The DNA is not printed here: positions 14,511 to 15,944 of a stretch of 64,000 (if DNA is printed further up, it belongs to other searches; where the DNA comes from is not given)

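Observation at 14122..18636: Candidate uncharacterised uptake-and-catabolism system: DUF4242 + ACAD-fold enzyme + NitT/TauT ABC transporter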

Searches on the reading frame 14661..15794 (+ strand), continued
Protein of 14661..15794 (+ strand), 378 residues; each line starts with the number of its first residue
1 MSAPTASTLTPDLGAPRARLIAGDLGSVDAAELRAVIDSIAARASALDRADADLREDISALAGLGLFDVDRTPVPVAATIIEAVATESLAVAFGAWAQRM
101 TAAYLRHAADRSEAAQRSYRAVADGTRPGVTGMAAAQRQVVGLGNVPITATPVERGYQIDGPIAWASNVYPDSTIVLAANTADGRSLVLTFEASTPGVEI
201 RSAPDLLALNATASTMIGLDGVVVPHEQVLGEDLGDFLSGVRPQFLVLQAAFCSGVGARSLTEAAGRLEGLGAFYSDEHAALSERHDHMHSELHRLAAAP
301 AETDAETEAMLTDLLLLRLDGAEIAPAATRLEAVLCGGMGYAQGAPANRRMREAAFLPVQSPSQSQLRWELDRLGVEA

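Call 38: find_encoding_contigs(protein=P0367, flank=6000, max_places=3)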
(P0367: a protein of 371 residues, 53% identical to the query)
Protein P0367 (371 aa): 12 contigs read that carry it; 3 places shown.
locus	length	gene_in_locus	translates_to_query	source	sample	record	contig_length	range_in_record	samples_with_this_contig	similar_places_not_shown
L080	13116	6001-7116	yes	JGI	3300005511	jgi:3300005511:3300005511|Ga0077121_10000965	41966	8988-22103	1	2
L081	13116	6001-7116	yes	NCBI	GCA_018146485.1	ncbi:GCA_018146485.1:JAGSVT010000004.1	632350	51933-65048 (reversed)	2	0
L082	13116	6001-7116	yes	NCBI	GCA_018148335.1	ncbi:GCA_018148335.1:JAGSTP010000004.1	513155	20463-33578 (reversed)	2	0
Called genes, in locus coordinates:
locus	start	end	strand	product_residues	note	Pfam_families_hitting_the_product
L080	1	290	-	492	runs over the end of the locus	PF00370:FGGY_N, PF02782:FGGY_C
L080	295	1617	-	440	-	PF01261:AP_endonuc_2 (faint), PF27526:XylA2_C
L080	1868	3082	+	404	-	PF22177:PBP1_XylR, PF13377:Peripla_BP_3, PF12833:HTH_18, PF00165:HTH_AraC (weak)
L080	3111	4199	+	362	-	PF01263:Aldose_epim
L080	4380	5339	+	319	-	PF12852:Cupin_6, PF00165:HTH_AraC (faint), PF12833:HTH_18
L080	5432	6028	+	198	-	PF02627:CMD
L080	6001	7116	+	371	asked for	PF02771:Acyl-CoA_dh_N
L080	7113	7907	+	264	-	PF00005:ABC_tran, PF13191:AAA_16, PF20703:nSTAND1 (faint), PF13304:AAA_21 (faint)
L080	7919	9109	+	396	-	PF13379:NMT1_2, PF09084:NMT1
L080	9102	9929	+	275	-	PF00528:BPD_transp_1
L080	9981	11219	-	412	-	PF02771:Acyl-CoA_dh_N, PF02770:Acyl-CoA_dh_M, PF00441:Acyl-CoA_dh_1, PF08028:Acyl-CoA_dh_2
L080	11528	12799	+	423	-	PF02771:Acyl-CoA_dh_N (weak), PF02770:Acyl-CoA_dh_M, PF08028:Acyl-CoA_dh_2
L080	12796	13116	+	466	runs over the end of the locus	PF00296:Bac_luciferase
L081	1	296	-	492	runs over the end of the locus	PF00370:FGGY_N, PF02782:FGGY_C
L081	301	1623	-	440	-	PF01261:AP_endonuc_2 (faint), PF27526:XylA2_C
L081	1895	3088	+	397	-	PF22177:PBP1_XylR, PF13377:Peripla_BP_3, PF12833:HTH_18, PF00165:HTH_AraC (weak)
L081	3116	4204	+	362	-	PF01263:Aldose_epim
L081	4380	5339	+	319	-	PF12852:Cupin_6, PF00165:HTH_AraC (faint), PF12833:HTH_18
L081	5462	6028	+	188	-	PF02627:CMD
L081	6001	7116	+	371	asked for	PF02771:Acyl-CoA_dh_N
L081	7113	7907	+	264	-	PF00005:ABC_tran, PF13191:AAA_16, PF20703:nSTAND1 (faint), PF13304:AAA_21 (faint)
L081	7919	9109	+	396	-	PF13379:NMT1_2, PF09084:NMT1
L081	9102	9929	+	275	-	PF00528:BPD_transp_1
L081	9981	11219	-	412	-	PF02771:Acyl-CoA_dh_N, PF02770:Acyl-CoA_dh_M, PF00441:Acyl-CoA_dh_1, PF08028:Acyl-CoA_dh_2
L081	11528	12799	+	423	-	PF02771:Acyl-CoA_dh_N (weak), PF02770:Acyl-CoA_dh_M, PF08028:Acyl-CoA_dh_2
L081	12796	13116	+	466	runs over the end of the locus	PF00296:Bac_luciferase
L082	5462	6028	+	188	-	PF02627:CMD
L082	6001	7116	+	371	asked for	PF02771:Acyl-CoA_dh_N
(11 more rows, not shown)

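Call 39: find_encoding_contigs(protein=P0295, flank=6000, max_places=2)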
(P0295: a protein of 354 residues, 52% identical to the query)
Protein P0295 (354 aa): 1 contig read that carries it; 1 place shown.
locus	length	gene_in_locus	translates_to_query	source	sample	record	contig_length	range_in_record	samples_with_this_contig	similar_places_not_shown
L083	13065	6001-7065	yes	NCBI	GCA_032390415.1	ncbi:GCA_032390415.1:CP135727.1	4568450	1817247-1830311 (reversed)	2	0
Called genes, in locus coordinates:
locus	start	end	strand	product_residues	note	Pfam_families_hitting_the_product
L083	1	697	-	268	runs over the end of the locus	PF02535:Zip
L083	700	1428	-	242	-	PF02578:Cu-oxidase_4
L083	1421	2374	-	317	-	PF01479:S4, PF00849:PseudoU_synth_2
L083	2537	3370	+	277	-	PF13512:TPR_18, PF13174:TPR_6 (faint), PF13428:TPR_14 (faint), PF13525:YfiO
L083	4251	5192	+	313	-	PF12852:Cupin_6, PF00165:HTH_AraC (faint), PF12833:HTH_18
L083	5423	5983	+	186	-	PF02627:CMD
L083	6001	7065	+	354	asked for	PF02771:Acyl-CoA_dh_N (weak)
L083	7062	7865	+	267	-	PF00005:ABC_tran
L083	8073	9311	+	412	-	PF13379:NMT1_2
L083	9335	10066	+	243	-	PF00528:BPD_transp_1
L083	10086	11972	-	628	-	PF02518:HATPase_c, PF00204:DNA_gyraseB, PF01751:Toprim, PF00986:DNA_gyraseB_C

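Call 66: find_encoding_contigs(protein=P0320, flank=6000, max_places=1)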
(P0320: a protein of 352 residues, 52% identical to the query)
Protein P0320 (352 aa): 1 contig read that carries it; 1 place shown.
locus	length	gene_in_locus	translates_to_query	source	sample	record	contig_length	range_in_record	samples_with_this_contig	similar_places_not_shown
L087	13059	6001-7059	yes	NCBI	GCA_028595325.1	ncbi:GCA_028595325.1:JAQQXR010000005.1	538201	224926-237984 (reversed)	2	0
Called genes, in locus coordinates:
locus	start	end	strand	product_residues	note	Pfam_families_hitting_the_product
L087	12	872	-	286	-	PF01370:Epimerase, PF04321:RmlD_sub_bind, PF16363:GDP_Man_Dehyd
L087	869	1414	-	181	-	PF00908:dTDP_sugar_isom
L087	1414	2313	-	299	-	PF00483:NTP_transferase, PF12804:NTP_transf_3 (weak)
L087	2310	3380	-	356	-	PF01073:3Beta_HSD, PF01370:Epimerase, PF02719:Polysacc_synt_2, PF04321:RmlD_sub_bind, PF07993:NAD_binding_4 (faint), PF16363:GDP_Man_Dehyd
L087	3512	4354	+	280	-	PF00149:Metallophos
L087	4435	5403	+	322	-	PF12852:Cupin_6, PF12833:HTH_18, PF00165:HTH_AraC (weak)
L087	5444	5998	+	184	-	PF02627:CMD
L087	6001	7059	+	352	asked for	-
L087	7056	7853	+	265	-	PF00005:ABC_tran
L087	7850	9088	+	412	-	PF13379:NMT1_2, PF09084:NMT1 (faint)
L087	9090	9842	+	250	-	PF00528:BPD_transp_1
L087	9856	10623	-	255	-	PF01553:Acyltransferase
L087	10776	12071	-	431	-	PF12890:DHOase, PF07969:Amidohydro_3, PF01979:Amidohydro_1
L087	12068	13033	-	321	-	PF02729:OTCace_N, PF00185:OTCace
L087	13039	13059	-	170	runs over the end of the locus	PF00156:Pribosyltran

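Call 85: search_protein_families(library=ncbifam, proteins=[L081:5462-6025:+, L081:4380-5336:+], max_evalue=0.001)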
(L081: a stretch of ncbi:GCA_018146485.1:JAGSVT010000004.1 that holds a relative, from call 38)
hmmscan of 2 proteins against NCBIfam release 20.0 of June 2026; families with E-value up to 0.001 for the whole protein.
L081:5462-6025:+ (188 aa): 3 families
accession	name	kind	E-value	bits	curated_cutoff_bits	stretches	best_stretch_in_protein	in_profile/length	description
TIGR01926.1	peroxid_rel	subfamily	2.1e-17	63.5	81.8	1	2-168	1-168/178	peroxidase-related enzyme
TIGR04030.1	perox_Avi_7169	hypoth_equivalog_domain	6.3e-11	42.7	233.15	1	35-167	44-178/185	alkylhydroperoxidase domain protein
TIGR00778.1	ahpD_dom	domain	6.6e-08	31.9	27.8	1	58-91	2-35/51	alkylhydroperoxidase AhpD family core domain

L081:4380-5336:+ (319 aa): 13 families
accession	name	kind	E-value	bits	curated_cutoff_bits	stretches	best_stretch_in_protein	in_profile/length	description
NF040475.1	chlor_reg_RclR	equivalog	3.3e-28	98.8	400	1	114-307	83-278/284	reactive chlorine-specific transcriptional regulator RclR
NF006902.0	PRK09393.1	equivalog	5.5e-15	55.4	425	1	182-310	195-324/327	transcriptional regulator FtrA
NF049968.1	QhpR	equivalog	3.4e-08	33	250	1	225-305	204-284/284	AraC-like transcriptional regulator QhpR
TIGR04094.1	adjacent_YSIRK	equivalog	6.9e-06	25.3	200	1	226-304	304-382/383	YSIRK-targeted surface antigen transcriptional regulator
NF007860.0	PRK10572.1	equivalog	7.8e-06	24.9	208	1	220-311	196-288/292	arabinose operon transcriptional regulator AraC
NF010025.2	PRK13500.1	equivalog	1.7e-05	24.5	525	1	173-309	142-279/282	HTH-type transcriptional activator RhaR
NF007432.1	PRK09978.1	equivalog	1.8e-05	24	500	1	213-306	147-241/274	DNA-binding transcriptional regulator GadX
NF010027.0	PRK13502.1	equivalog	1.9e-05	24.3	384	1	166-306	135-276/282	HTH-type transcriptional activator RhaR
NF049932.1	TranspRegBtr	equivalog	4.3e-05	22.2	900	1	217-309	173-267/531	bacillibactin transport transcriptional regulator Btr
NF047455.1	TF_Staph_AryK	equivalog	6.5e-05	21.4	850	1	225-314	175-265/759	transcriptional regulator AryK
NF012144.2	ramA_TF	equivalog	0.00013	22.4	180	1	213-308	11-107/108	RamA family antibiotic efflux transcriptional regulator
NF047788.1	TransRegPocR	equivalog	0.00025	20.4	500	1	227-310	209-293/296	transcriptional regulator PocR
NF011964.0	PRK15435.1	equivalog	0.00063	18.8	345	1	224-312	100-188/354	bifunctional DNA-binding transcriptional regulator/O6-methylguanine-DNA methyltransferase Ada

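Call 93: search_protein_families(library=pfam, proteins=[L022:4992-7211:-, L025:4297-6642:+, L022:3131-4093:-, L023:11632-13335:+, L018:12179-13060:-, L023:1818-3782:+, L046:1208-2800:+], max_evalue=0.00001)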
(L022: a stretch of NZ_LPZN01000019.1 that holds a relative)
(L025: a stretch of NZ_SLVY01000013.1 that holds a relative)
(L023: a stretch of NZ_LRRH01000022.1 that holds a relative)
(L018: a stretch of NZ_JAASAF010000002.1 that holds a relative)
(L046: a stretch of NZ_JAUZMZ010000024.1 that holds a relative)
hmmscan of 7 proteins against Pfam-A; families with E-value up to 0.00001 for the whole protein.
L022:4992-7211:- (740 aa): 0 families

L025:4297-6642:+ (782 aa): 2 families
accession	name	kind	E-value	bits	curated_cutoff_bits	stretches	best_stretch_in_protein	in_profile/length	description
PF01891.21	CbiM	-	3.6e-42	145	23.1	1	445-653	1-198/205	Cobalt uptake substrate-specific transmembrane region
PF13190.11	PDGLE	-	2.4e-12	47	27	1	668-769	5-101/102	PDGLE domain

L022:3131-4093:- (321 aa): 0 families

L023:11632-13335:+ (568 aa): 0 families

L018:12179-13060:- (294 aa): 3 families
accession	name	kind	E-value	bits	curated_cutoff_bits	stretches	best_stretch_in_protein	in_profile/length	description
PF12697.13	Abhydrolase_6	-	1e-20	75.8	26.3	1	48-282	1-215/217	Alpha/beta hydrolase family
PF00561.26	Abhydrolase_1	-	5.1e-18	66.1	25.8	1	48-170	3-124/245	alpha/beta hydrolase fold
PF12146.15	Hydrolase_4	-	7.8e-14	52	27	1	48-151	7-115/239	Serine aminopeptidase, S33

L023:1818-3782:+ (655 aa): 0 families

L046:1208-2800:+ (531 aa): 3 families
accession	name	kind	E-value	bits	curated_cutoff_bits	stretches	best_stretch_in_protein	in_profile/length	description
PF00561.26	Abhydrolase_1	-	8.8e-21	75.1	25.8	1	288-391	1-103/245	alpha/beta hydrolase fold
PF12697.13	Abhydrolase_6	-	6.1e-11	43.8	26.3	1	292-502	3-199/217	Alpha/beta hydrolase family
PF12146.15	Hydrolase_4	-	6.9e-07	29.2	27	0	289-396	6-115/239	Serine aminopeptidase, S33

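Call 94: search_solved_structures(query=A3, max_evalue=0.01, show_alignments=2)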
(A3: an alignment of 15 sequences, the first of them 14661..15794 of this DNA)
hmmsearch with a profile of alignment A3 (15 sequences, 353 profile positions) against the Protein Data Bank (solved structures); distinct sequences matched with E-value up to 0.01: 98 (the best 60 are shown).
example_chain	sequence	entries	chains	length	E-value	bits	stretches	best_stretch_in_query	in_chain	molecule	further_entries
1ivh_A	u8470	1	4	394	8.4e-26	94.1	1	9-332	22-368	ISOVALERYL-COA DEHYDROGENASE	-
9jq4_A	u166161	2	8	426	1e-25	93.9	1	9-332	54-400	Isovaleryl-CoA dehydrogenase, mitochondrial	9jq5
8sgr_A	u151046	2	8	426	1.1e-25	93.7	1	9-332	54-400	Isovaleryl-CoA dehydrogenase, mitochondrial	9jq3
3nf4_A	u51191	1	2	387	1.6e-24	90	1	11-335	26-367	acyl-CoA dehydrogenase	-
2vig_A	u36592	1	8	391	4.1e-24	88.6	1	16-332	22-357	SHORT-CHAIN SPECIFIC ACYL-COA DEHYDROGENASE,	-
7y0a_A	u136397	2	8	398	7.1e-24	87.8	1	16-332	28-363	Short-chain specific acyl-CoA dehydrogenase, mitochondrial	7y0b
8sgs_A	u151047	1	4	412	8e-24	87.6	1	16-332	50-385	Short-chain specific acyl-CoA dehydrogenase, mitochondrial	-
5lnx_A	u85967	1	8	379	2.2e-23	86.2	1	11-332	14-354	Acyl-CoA dehydrogenase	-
5ol2_C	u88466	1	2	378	2.3e-23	86.1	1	16-332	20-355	Acyl-CoA dehydrogenase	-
1ws9_A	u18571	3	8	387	5.6e-23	84.8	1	14-332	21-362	acyl-CoA dehydrogenase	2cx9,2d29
1jqi_A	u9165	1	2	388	6e-23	84.8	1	15-332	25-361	short chain acyl-CoA dehydrogenase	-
4kto_A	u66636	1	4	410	2.1e-22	82.9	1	12-213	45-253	isovaleryl-CoA dehydrogenase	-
7xp7_A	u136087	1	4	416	2.3e-22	82.9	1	14-332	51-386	Cyclohexanecarboxyl-CoA dehydrogenase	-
3pfd_A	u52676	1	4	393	3.6e-22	82.2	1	10-332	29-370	Acyl-CoA dehydrogenase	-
9w60_A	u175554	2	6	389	7.8e-22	81.1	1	12-332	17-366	Butyryl CoA dehydrogenase apo protein | Butyryl CoA Dehydrogenase with FAD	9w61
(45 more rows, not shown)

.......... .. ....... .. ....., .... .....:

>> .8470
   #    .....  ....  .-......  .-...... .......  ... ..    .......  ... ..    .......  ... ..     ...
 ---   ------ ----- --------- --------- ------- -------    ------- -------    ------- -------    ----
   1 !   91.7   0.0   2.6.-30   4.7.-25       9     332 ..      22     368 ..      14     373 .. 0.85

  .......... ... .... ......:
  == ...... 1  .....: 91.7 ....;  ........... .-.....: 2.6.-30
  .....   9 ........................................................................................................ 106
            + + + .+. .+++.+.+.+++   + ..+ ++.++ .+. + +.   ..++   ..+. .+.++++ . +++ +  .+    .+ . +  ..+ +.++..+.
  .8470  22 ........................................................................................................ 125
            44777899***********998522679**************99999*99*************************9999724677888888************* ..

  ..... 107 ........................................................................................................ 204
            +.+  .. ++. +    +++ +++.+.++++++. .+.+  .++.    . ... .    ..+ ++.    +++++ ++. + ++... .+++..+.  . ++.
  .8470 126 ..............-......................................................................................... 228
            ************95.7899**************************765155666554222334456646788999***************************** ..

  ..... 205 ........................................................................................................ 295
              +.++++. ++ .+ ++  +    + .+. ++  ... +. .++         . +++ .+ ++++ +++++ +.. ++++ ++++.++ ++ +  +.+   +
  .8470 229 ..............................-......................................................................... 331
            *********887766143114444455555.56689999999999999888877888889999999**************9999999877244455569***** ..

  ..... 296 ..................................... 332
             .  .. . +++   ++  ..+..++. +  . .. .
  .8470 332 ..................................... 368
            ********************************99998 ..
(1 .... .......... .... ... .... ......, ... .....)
